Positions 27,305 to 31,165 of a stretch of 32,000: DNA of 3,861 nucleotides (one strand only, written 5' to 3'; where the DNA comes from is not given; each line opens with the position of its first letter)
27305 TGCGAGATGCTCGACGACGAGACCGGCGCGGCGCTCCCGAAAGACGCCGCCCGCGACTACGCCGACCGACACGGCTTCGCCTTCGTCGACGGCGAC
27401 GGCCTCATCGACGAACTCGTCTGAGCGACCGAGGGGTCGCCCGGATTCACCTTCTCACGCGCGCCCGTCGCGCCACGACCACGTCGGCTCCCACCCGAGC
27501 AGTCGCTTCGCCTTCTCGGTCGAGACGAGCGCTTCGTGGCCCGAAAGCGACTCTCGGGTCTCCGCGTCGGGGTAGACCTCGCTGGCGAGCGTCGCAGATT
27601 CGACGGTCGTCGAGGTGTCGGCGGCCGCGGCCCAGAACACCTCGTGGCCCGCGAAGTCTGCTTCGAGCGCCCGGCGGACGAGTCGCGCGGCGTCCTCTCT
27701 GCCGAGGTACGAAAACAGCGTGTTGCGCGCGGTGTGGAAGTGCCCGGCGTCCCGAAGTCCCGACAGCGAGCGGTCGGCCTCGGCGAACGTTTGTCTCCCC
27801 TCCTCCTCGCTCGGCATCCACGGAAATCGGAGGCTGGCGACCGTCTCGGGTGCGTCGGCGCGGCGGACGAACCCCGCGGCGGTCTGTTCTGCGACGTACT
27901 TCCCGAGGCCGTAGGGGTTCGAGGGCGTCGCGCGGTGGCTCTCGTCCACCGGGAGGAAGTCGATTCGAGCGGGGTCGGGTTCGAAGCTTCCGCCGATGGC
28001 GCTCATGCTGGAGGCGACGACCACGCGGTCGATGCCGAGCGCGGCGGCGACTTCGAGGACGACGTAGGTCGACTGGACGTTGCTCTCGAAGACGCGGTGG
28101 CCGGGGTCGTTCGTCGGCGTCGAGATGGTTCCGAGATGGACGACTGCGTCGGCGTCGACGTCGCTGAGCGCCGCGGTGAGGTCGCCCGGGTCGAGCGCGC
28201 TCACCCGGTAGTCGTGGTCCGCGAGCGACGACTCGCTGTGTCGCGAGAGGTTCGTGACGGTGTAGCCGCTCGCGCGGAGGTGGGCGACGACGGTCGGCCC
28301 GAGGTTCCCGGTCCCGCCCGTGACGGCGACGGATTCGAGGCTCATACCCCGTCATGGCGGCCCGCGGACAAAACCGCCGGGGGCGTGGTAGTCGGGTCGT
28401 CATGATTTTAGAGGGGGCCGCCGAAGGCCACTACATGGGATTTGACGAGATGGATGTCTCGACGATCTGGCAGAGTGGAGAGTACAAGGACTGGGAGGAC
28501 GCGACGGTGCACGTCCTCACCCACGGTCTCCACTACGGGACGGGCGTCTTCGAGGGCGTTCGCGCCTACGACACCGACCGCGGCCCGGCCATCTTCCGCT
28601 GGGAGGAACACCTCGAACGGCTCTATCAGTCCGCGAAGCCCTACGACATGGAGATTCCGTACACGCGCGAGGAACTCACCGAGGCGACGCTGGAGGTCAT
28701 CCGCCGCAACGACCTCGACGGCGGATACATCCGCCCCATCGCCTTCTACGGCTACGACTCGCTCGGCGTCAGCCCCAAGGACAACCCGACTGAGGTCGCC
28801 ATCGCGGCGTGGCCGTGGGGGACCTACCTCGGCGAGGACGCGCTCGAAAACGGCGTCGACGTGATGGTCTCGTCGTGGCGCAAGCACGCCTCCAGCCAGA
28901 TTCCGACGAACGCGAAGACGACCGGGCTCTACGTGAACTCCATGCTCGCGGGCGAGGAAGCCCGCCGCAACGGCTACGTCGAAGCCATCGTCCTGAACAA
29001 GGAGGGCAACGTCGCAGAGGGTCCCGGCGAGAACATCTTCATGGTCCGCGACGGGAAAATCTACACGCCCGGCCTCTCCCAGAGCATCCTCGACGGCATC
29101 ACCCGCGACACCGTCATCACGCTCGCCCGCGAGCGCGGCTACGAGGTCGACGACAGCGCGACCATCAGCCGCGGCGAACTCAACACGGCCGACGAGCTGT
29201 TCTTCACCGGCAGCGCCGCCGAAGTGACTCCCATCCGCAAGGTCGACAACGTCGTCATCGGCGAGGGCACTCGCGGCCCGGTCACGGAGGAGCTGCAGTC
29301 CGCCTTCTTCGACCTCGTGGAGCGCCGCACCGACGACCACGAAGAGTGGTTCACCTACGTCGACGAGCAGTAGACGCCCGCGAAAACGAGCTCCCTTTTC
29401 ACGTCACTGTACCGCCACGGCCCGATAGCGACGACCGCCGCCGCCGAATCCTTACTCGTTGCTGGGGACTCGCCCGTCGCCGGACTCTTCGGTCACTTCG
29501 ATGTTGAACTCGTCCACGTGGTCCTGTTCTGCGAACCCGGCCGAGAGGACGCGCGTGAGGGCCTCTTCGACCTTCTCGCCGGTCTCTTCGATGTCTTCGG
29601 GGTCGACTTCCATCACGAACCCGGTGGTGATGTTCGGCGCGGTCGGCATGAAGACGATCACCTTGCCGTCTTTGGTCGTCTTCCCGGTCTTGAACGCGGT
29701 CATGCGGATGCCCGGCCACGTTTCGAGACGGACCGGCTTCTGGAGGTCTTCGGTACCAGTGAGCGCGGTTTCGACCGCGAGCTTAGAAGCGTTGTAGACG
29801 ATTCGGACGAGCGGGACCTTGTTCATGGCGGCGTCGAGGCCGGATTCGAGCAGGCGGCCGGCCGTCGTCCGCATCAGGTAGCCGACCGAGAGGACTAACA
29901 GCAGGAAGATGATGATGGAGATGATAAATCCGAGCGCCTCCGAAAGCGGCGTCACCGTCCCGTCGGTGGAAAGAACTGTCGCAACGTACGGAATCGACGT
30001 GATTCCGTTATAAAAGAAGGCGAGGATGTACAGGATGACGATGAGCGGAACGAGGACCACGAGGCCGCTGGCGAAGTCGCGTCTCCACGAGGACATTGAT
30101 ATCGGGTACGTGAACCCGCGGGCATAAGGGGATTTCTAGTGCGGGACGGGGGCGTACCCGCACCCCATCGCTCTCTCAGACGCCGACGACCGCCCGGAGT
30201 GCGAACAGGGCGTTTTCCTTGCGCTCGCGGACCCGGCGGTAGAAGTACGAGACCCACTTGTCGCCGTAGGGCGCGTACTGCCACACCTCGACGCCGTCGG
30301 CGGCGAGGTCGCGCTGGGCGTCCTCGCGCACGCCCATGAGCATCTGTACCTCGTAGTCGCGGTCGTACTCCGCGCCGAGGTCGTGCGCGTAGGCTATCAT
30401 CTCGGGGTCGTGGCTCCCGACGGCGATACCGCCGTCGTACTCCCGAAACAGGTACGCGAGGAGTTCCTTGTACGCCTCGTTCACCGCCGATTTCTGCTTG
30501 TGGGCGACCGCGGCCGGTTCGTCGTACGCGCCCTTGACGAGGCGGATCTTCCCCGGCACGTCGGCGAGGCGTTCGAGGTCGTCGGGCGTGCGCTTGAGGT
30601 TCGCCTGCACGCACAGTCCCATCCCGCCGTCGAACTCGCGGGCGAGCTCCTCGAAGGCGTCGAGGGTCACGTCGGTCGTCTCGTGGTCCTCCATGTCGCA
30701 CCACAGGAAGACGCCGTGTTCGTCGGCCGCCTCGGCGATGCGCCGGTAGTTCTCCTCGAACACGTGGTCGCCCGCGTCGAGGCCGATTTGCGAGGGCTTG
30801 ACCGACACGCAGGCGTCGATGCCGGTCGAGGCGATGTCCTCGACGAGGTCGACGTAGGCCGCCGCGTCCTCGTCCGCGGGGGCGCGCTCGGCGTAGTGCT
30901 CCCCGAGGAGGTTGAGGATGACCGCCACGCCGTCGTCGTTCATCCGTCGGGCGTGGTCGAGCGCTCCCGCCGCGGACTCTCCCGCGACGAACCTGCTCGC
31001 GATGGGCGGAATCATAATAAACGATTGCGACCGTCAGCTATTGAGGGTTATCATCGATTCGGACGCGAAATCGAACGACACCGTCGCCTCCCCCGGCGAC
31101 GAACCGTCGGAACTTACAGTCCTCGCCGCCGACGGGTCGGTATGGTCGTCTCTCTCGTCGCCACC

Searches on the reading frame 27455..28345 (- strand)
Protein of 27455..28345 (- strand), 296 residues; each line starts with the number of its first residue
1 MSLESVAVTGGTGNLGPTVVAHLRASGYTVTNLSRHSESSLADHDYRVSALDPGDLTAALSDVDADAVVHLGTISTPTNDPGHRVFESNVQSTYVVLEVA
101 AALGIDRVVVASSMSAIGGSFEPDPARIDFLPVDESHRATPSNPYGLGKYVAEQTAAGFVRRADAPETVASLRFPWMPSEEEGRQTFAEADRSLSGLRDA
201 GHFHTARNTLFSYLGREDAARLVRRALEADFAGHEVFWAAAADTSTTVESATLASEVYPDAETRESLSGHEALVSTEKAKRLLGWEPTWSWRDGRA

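Call 44: search_protein_families(library=pfam, proteins=[window:27455-28345:-], max_evalue=0.001)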
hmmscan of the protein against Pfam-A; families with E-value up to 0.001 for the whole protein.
window:27455-28345:- (296 aa): 7 families
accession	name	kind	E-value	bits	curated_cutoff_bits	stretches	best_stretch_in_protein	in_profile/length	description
PF01370.27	Epimerase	-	8e-22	78.3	20.9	1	6-163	1-160/240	NAD dependent epimerase/dehydratase family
PF16363.11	GDP_Man_Dehyd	-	1.1e-14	55.1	27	1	8-162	2-170/332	GDP-mannose 4,6 dehydratase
PF13460.12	NAD_binding_10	-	4.4e-08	33.6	27.2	1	10-117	1-102/184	NAD(P)H-binding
PF01073.25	3Beta_HSD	-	3.7e-07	29.9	22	1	8-154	2-155/280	3-beta hydroxysteroid dehydrogenase/isomerase family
PF04321.23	RmlD_sub_bind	-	1.3e-05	24.9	27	1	6-179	3-153/287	RmlD substrate binding domain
PF08659.16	KR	-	6.3e-05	23.4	22.6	0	7-53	4-50/180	KR domain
PF07993.18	NAD_binding_4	-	0.00014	21.5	20.1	0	65-163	89-195/258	Male sterility protein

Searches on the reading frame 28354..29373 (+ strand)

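Call 44: search_protein_families(library=pfam, proteins=[window:28354-29373:+], max_evalue=0.001)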
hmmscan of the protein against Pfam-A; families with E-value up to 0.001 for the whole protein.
window:28354-29373:+ (339 aa): 1 family
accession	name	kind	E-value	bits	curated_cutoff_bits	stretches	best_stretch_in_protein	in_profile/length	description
PF01063.24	Aminotran_4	-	1.3e-53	182.6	28.5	1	64-297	1-223/223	Amino-transferase class IV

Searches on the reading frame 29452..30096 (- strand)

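Call 44: search_protein_families(library=pfam, proteins=[window:29452-30096:-], max_evalue=0.001)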
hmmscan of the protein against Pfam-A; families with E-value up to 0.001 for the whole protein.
window:29452-30096:- (214 aa): 1 family
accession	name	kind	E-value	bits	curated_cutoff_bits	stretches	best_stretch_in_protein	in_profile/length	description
PF04367.18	DUF502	-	6e-20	71.6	23.8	1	62-158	1-107/107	Protein of unknown function (DUF502)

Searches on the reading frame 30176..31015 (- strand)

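Call 44: search_protein_families(library=pfam, proteins=[window:30176-31015:-], max_evalue=0.001)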
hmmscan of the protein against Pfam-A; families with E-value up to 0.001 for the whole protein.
window:30176-31015:- (279 aa): 1 family
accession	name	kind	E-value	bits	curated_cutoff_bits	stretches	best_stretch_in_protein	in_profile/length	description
PF01619.24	Pro_dh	-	2.4e-31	109.7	27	1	18-271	1-275/278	Proline dehydrogenase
